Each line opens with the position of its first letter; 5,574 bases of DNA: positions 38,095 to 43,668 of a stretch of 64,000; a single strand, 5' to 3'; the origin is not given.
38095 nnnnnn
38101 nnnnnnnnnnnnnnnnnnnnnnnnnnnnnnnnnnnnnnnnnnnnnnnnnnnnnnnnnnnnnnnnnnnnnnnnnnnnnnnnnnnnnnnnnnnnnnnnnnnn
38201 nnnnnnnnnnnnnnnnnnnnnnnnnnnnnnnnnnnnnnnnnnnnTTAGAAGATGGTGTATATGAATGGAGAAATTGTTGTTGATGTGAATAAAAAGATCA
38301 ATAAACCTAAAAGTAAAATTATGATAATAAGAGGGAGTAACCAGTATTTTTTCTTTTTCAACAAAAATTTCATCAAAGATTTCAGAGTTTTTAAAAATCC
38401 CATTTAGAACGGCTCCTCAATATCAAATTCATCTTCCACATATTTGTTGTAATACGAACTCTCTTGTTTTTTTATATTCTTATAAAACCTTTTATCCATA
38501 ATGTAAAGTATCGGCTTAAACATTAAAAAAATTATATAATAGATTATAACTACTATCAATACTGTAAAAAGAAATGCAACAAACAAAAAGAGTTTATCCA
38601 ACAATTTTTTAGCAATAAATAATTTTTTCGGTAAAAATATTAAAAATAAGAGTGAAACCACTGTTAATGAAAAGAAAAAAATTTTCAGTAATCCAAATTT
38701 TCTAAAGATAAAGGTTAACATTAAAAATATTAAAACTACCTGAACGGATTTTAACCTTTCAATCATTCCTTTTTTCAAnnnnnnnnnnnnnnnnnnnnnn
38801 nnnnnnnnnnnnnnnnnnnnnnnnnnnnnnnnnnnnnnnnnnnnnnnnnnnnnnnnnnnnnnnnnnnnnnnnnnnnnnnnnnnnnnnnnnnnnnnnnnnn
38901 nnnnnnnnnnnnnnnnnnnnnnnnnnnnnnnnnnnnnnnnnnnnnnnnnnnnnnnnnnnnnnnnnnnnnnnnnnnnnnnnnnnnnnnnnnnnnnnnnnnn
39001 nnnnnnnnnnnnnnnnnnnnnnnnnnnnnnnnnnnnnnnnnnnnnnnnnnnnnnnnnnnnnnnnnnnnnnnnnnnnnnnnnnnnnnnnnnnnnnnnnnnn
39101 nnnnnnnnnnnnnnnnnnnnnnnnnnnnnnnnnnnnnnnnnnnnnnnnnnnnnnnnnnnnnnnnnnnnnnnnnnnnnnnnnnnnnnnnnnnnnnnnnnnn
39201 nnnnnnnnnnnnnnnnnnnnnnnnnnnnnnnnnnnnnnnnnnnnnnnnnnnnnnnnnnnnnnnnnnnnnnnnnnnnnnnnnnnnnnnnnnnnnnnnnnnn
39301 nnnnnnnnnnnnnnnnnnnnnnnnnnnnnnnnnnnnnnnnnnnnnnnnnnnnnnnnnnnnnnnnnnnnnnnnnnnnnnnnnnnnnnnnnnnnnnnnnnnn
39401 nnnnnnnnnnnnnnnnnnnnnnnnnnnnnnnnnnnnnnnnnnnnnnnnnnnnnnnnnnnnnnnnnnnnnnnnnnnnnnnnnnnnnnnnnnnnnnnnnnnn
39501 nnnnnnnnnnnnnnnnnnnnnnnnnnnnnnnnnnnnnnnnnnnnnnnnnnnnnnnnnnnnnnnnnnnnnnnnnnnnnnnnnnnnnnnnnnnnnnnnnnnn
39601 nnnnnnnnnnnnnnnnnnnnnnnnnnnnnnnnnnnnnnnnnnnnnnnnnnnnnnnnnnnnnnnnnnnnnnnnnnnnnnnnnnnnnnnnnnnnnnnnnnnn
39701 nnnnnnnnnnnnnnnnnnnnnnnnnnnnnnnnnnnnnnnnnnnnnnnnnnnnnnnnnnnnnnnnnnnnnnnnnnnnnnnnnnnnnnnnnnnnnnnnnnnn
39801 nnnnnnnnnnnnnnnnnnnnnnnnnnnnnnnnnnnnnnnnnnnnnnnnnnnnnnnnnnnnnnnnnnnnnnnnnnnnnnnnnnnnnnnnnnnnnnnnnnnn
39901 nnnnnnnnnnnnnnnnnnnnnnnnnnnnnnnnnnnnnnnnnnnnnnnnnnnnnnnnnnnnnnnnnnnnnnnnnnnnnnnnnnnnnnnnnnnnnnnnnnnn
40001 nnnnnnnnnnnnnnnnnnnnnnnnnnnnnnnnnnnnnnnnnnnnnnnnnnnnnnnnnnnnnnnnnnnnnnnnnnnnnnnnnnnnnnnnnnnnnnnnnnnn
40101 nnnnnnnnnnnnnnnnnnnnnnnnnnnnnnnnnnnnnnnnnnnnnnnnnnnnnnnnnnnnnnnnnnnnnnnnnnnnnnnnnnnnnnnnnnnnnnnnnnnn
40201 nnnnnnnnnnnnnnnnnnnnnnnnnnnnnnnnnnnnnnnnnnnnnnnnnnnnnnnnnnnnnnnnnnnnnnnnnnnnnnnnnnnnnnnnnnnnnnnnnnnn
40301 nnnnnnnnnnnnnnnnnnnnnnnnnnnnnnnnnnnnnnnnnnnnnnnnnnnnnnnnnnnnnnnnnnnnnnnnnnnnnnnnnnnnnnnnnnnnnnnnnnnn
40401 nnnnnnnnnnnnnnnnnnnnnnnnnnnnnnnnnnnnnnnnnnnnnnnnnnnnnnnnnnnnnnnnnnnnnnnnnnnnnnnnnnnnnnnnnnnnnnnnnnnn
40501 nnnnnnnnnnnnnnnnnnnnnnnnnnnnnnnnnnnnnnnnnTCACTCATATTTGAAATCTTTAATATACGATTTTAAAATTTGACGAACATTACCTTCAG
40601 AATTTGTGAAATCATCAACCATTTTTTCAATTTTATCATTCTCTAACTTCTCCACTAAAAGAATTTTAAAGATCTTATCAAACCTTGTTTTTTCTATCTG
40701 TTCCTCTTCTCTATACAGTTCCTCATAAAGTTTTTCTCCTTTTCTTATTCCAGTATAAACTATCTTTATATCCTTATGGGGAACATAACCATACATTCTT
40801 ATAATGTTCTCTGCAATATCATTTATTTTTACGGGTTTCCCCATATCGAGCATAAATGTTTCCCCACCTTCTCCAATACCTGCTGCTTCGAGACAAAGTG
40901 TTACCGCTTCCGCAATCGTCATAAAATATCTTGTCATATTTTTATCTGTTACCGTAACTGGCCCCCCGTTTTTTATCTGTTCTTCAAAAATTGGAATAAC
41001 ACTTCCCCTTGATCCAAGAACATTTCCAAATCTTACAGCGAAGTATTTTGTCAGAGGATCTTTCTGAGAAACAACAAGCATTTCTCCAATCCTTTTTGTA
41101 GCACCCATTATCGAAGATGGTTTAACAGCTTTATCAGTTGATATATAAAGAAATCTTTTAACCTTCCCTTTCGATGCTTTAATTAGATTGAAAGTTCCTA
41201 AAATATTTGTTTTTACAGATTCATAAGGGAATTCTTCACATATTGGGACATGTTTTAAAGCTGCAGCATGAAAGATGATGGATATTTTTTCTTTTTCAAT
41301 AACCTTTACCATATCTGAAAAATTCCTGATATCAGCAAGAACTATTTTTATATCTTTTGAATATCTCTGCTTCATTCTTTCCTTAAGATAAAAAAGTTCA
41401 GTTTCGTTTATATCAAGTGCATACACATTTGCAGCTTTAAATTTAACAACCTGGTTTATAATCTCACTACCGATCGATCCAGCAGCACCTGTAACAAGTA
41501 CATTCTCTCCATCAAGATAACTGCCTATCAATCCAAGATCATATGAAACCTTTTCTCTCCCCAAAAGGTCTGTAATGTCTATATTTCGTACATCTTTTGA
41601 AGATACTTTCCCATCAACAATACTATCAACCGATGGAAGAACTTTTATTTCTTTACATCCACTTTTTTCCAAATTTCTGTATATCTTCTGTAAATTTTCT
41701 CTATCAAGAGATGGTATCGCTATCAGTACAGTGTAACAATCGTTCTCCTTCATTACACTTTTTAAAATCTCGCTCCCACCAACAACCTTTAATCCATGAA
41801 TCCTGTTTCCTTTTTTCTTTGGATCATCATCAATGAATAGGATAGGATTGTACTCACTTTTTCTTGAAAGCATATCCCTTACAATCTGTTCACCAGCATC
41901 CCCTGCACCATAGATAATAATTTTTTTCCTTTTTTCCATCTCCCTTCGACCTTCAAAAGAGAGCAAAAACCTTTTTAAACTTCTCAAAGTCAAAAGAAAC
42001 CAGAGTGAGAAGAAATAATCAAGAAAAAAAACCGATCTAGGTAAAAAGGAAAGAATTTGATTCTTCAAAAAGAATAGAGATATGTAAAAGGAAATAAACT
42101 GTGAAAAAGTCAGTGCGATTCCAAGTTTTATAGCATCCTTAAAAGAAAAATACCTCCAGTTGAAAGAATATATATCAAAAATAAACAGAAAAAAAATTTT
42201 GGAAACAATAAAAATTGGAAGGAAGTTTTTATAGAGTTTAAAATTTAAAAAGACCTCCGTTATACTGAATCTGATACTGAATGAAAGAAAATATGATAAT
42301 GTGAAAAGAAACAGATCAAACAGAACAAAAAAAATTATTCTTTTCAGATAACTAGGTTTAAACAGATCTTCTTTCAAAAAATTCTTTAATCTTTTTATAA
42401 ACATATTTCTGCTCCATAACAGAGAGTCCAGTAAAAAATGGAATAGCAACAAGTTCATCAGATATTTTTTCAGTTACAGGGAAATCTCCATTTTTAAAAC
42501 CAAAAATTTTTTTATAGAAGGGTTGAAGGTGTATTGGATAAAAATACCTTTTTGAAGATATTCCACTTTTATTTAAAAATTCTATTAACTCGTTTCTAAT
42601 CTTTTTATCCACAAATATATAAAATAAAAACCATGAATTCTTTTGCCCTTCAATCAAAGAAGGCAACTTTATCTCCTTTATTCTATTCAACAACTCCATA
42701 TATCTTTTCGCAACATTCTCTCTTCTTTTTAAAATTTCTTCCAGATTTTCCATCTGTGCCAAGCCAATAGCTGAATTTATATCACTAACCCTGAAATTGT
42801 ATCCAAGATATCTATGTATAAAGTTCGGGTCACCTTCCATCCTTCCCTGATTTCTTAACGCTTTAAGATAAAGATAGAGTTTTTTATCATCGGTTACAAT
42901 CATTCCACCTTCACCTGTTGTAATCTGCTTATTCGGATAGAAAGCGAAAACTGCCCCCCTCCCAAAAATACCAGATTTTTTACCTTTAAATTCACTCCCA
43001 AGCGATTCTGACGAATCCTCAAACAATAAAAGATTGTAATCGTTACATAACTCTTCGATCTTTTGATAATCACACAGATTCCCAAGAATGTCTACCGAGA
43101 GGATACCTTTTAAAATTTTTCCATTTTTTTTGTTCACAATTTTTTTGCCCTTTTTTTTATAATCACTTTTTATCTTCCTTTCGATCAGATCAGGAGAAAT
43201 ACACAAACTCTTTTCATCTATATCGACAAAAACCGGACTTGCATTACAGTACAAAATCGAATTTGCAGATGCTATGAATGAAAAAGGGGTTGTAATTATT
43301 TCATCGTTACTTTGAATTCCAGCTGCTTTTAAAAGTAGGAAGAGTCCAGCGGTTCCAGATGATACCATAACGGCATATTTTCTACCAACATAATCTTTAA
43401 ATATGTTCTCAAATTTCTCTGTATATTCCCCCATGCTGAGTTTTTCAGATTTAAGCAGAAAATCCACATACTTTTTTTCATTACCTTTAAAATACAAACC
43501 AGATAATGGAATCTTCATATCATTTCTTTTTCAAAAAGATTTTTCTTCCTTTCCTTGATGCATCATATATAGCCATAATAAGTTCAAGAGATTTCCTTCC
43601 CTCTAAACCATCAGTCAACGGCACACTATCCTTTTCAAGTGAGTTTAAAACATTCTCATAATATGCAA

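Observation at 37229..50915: Glycan locus combining nonulosonic-acid genes, a carbamoyltransferase, two sugar 6-dehydrogenases and a BY-kinase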

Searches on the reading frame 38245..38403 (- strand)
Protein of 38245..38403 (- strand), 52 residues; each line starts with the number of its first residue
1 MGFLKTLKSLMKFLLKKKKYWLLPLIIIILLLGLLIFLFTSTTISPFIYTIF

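Call 12: search_protein_families(library=ncbifam, proteins=[window:38245-38403:-], max_evalue=0.01)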
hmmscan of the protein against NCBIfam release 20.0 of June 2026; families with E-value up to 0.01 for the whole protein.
window:38245-38403:- (52 aa): 0 families

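Call 20: search_protein_families(library=pfam, proteins=[window:38245-38403:-], max_evalue=1)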
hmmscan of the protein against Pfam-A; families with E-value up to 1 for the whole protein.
window:38245-38403:- (52 aa): 2 families
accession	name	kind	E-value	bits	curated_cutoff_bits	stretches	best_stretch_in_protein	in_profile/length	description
PF19451.5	DUF5989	-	1e-16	61.1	27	1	5-52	2-49/49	Family of unknown function (DUF5989)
PF16165.10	Ferlin_C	-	0.87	9.9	29.4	1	3-40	107-145/154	Ferlin C-terminus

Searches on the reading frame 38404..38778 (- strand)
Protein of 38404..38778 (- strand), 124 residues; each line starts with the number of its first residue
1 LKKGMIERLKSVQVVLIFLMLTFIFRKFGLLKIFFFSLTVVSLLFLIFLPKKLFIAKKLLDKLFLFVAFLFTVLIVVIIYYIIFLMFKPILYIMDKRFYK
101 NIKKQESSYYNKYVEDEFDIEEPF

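Call 4: search_protein_families(library=pfam, proteins=[window:38404-38778:-])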
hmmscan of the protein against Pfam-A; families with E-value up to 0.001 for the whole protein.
window:38404-38778:- (124 aa): 0 families

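Call 12: search_protein_families(library=ncbifam, proteins=[window:38404-38778:-], max_evalue=0.01)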
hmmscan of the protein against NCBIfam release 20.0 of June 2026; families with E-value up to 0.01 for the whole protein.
window:38404-38778:- (124 aa): 0 families

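Call 20: search_protein_families(library=pfam, proteins=[window:38404-38778:-], max_evalue=1)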
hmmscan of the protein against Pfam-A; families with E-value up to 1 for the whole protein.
window:38404-38778:- (124 aa): 0 families

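Call 70: search_protein_families(library=phrogs, proteins=[window:38404-38778:-], max_evalue=0.01)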
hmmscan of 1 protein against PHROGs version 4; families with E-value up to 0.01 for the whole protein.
window:38404-38778:- (124 aa): 0 families

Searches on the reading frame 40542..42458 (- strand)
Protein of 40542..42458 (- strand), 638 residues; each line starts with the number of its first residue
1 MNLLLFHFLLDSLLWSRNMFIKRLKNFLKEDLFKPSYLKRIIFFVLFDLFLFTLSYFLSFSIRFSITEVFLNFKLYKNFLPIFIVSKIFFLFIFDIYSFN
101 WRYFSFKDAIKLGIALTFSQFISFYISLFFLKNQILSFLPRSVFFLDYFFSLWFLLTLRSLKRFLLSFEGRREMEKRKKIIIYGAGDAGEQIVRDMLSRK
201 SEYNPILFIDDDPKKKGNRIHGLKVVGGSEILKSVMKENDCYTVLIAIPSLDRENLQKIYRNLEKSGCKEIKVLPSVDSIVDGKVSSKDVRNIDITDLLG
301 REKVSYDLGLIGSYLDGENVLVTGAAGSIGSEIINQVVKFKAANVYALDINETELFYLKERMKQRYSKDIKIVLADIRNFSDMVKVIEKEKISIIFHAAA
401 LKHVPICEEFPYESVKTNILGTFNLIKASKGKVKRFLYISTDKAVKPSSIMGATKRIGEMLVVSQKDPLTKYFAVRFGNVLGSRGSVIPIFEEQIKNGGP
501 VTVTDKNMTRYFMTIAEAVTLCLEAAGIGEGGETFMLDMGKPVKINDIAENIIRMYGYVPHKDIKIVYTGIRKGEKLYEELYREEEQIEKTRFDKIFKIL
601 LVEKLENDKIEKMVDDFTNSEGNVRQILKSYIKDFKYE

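Call 4: search_protein_families(library=pfam, proteins=[window:40542-42458:-])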
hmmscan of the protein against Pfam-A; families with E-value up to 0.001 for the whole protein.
window:40542-42458:- (638 aa): 12 families
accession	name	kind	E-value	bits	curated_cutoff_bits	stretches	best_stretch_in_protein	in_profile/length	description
PF02719.21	Polysacc_synt_2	-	3.1e-105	352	20.2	1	320-599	1-291/293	Polysaccharide biosynthesis protein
PF01370.27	Epimerase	-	1.6e-20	74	20.9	1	320-527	1-226/240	NAD dependent epimerase/dehydratase family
PF16363.11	GDP_Man_Dehyd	-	4.5e-16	59.7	27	1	321-442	1-130/332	GDP-mannose 4,6 dehydratase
PF01073.25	3Beta_HSD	-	2.4e-13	50.2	22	1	321-449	1-124/280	3-beta hydroxysteroid dehydrogenase/isomerase family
PF04321.23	RmlD_sub_bind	-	1.6e-12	47.5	27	1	319-505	2-177/287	RmlD substrate binding domain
PF13727.12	CoA_binding_3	-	6.1e-11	43.1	25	1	94-268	3-169/175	CoA-binding domain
PF17836.7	PglD_N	-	2e-07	31.9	23.4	1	179-248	1-65/78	PglD N-terminal domain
PF00106.31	adh_short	-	6.3e-07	29.5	26.6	1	319-428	2-118/195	short chain dehydrogenase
PF07993.18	NAD_binding_4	-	1e-05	25.3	20.1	1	322-446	1-141/258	Male sterility protein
PF02629.25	CoA_binding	-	9.2e-05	23.6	22.3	1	176-271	2-91/97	CoA binding domain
PF13460.12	NAD_binding_10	-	0.00011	22.5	27.2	0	324-445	1-102/184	NAD(P)H-binding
PF02254.24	TrkA_N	-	0.00043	21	23.8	0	180-239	1-58/116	TrkA-N domain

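Call 6: search_protein_families(library=ncbifam, proteins=[window:40542-42458:-], max_evalue=0.00001)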
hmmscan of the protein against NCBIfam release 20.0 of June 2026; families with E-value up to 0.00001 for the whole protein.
window:40542-42458:- (638 aa): 30 families (the best 25 are shown)
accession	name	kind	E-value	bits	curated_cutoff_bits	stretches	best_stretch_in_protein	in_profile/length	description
TIGR03589.1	PseB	equivalog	2.3e-54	184.6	407.75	1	315-605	2-286/324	UDP-N-acetylglucosamine 4,6-dehydratase (inverting)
TIGR04130.1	FnlA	equivalog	6.7e-49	166.6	730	1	318-597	5-280/337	UDP-N-acetylglucosamine 4,6-dehydratase/5-epimerase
TIGR03025.1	EPS_sugtrans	subfamily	1.3e-21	77.4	295.55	1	46-297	1-244/445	exopolysaccharide biosynthesis polyprenyl glycosylphosphotransferase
TIGR03023.1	WcaJ_sugtrans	equivalog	1.3e-20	74.2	410.75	1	47-297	2-249/453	undecaprenyl-phosphate glucose phosphotransferase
TIGR04180.1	EDH_00030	hypoth_equivalog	6.6e-17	61.5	475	1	320-443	1-123/297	NAD-dependent 4,6-dehydratase LegB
TIGR03022.1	WbaP_sugtrans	subfamily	2.4e-14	53.5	403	1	45-293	2-241/456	undecaprenyl-phosphate galactose phosphotransferase WbaP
TIGR01181.1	dTDP_gluc_dehyt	equivalog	3.1e-14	52.8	365.1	1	320-443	2-127/321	dTDP-glucose 4,6-dehydratase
TIGR01179.1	galE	equivalog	7.8e-14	51.2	262.3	1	319-441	1-121/332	UDP-glucose 4-epimerase GalE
TIGR02622.1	CDP_4_6_dhtase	equivalog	4.1e-13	49.2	278.45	1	317-446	4-134/352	CDP-glucose 4,6-dehydratase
TIGR03570.1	NeuD_NnaD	subfamily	1.2e-09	38.1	160.8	1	179-273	1-89/202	NeuD/PglB/VioB family sugar acetyltransferase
TIGR01214.1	rmlD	equivalog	2.4e-09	36.7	224.05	1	320-501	2-173/285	dTDP-4-dehydrorhamnose reductase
NF007956.0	PRK10675.1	subfamily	3.3e-09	36.3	394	1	319-441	2-124/338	UDP-glucose 4-epimerase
TIGR01746.1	Thioester-redct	subfamily_domain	8.8e-09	35.1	213.35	1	319-466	1-153/371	thioester reductase domain-containing protein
NF006194.0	PRK08324.2-2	equivalog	8.8e-09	34.5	686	1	314-435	436-566/703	bifunctional aldolase/short-chain dehydrogenase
NF007490.0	PRK10084.1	subfamily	3e-08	33.1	649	1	320-431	3-113/361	dTDP-glucose 4,6-dehydratase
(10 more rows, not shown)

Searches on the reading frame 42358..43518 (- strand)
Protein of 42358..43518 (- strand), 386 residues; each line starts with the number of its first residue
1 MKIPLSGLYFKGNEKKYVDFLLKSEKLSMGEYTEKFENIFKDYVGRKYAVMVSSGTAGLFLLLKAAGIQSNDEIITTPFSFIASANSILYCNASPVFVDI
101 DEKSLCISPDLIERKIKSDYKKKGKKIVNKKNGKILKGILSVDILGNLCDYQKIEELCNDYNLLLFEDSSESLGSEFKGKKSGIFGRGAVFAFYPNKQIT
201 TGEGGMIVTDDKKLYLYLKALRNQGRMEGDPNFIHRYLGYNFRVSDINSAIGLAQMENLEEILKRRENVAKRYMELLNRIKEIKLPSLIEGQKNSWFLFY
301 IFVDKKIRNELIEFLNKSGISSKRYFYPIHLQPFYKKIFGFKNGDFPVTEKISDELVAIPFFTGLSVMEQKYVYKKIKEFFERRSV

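Call 4: search_protein_families(library=pfam, proteins=[window:42358-43518:-])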
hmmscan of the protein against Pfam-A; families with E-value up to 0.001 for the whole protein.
window:42358-43518:- (386 aa): 1 family
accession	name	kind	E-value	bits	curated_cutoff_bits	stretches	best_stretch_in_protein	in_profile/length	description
PF01041.23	DegT_DnrJ_EryC1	-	2.9e-107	359.5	19.8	1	12-377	5-359/360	DegT/DnrJ/EryC1/StrS aminotransferase family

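Call 6: search_protein_families(library=ncbifam, proteins=[window:42358-43518:-], max_evalue=0.00001)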
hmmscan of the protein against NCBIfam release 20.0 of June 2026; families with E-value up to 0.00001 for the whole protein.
window:42358-43518:- (386 aa): 7 families
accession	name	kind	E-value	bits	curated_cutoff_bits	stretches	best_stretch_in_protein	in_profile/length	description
TIGR04181.1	NHT_00031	hypoth_equivalog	2.5e-97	326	420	1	3-360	1-357/359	LegC family aminotransferase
TIGR03588.1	PseC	equivalog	7.8e-87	291.6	423.5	1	12-380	11-379/380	UDP-4-amino-4,6-dideoxy-N-acetyl-beta-L-altrosamine transaminase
NF008687.0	PRK11706.1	equivalog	2.3e-57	194.5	375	1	3-381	2-374/375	dTDP-4-amino-4,6-dideoxygalactose transaminase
NF011936.0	PRK15407.1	equivalog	1.6e-54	185.3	423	2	3-226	37-252/440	lipopolysaccharide biosynthesis protein RfbH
NF008658.2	PRK11658.1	equivalog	8.4e-52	176.1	631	1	13-381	15-377/379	UDP-4-amino-4-deoxy-L-arabinose aminotransferase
TIGR02379.1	ECA_wecE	subfamily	2.4e-46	158.2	434.85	1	3-381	2-375/376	dTDP-4-amino-4,6-dideoxy-D-glucose transaminase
TIGR04427.1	PLP_DesI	equivalog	1.8e-42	145.8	650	1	21-367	41-367/390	dTDP-4-dehydro-6-deoxyglucose aminotransferase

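Call 14: search_solved_structures(query=window:42358-43518:-, max_evalue=1e-20)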
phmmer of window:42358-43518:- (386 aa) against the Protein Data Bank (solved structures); distinct sequences matched with E-value up to 1e-20: 51.
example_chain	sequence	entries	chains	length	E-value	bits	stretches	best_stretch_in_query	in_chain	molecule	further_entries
3bn1_A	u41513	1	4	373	2.7e-57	197.6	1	9-366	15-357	Perosamine synthetase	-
3dr7_A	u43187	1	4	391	3.3e-57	197.3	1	9-366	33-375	Putative perosamine synthetase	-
3dr4_A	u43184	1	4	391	2.3e-56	194.5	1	9-366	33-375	Putative perosamine synthetase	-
7b0m_AAA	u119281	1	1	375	4.6e-56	193.5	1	14-373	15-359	Sugar aminotransferase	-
3frk_A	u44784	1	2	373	2.5e-54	187.8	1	22-378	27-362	QdtB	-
7b0d_A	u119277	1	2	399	8.8e-51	176.2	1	27-380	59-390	Glutamine--scyllo-inositol transaminase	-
1o61_A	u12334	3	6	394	3.4e-43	151.2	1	4-312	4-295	aminotransferase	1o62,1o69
5u1z_A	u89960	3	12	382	3.6e-43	151.1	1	21-365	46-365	Putative aminotransferase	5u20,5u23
4ztc_A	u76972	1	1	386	1.2e-42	149.3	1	4-321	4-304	Aminotransferase homolog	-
5u21_A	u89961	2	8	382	1.9e-42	148.7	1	21-365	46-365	Putative aminotransferase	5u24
2fn6_A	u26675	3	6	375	2.8e-42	148.1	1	13-366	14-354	AMINOTRANSFERASE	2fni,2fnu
8vr3_A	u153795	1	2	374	3.3e-42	147.9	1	18-323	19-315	DegT/DnrJ/EryC1/StrS aminotransferase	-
8vr5_A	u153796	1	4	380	3.5e-42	147.8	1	18-323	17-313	DegT/DnrJ/EryC1/StrS aminotransferase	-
7n63_A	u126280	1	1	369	2e-40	142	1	21-383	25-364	Putative aminotransferase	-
9bgp_A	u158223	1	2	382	7.3e-40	140.2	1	19-378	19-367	aminotransferase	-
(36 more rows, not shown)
